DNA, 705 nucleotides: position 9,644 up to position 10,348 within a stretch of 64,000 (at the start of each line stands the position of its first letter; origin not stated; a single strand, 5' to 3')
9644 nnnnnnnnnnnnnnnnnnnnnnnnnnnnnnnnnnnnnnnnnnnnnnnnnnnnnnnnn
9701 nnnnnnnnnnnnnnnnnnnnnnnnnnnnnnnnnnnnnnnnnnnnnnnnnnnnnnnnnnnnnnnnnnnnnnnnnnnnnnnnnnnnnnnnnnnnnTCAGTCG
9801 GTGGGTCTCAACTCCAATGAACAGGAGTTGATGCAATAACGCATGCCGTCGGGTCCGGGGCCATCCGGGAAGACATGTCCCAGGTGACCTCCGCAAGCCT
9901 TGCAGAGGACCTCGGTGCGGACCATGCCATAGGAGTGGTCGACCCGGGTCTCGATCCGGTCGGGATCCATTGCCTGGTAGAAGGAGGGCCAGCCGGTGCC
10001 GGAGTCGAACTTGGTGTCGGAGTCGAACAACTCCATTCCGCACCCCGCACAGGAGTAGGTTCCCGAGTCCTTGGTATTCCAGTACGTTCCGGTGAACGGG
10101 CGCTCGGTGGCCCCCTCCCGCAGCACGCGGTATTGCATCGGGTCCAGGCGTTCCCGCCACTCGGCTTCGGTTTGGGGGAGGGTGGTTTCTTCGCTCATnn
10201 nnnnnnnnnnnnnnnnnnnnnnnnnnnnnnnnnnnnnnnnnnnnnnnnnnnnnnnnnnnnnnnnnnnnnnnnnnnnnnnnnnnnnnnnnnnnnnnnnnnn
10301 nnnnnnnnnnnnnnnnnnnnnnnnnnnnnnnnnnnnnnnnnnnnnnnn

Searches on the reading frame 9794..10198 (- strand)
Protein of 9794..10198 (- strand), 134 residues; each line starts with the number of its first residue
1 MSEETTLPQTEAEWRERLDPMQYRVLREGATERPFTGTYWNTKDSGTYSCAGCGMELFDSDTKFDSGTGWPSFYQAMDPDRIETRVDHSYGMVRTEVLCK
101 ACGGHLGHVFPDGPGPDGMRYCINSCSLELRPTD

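Call 3: search_protein_families(library=pfam, proteins=[window:9794-10198:-], max_evalue=0.01)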
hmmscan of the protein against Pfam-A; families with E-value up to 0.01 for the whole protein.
window:9794-10198:- (134 aa): 2 families
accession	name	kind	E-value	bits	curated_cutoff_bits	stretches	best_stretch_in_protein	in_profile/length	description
PF01641.26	SelR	-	7.1e-51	171.5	24.9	1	18-131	1-115/116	SelR domain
PF24046.1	At4g08330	-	0.00044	20.7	27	0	93-114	75-96/129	At4g08330 beta-tent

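Call 5: search_protein_families(library=ncbifam, proteins=[window:9794-10198:-], max_evalue=0.01)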
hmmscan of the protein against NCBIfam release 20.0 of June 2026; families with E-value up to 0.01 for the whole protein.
window:9794-10198:- (134 aa): 4 families
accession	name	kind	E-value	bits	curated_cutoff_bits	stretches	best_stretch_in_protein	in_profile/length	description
TIGR00357.1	TIGR00357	equivalog_domain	7.5e-53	178.1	113.05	1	10-132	3-125/134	peptide-methionine (R)-S-oxide reductase MsrB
NF004042.0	PRK05550.1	equivalog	2.2e-40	138.6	330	1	12-133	5-124/293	bifunctional methionine sulfoxide reductase B/A protein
NF010625.0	PRK14018.1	equivalog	2.2e-33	115.5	522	1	10-133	381-505/521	bifunctional peptide-methionine (S)-S-oxide reductase MsrA/peptide-methionine (R)-S-oxide reductase MsrB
NF004036.0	PRK05508.1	equivalog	4.6e-30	103.9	179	1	17-133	5-119/121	methionine-R-sulfoxide reductase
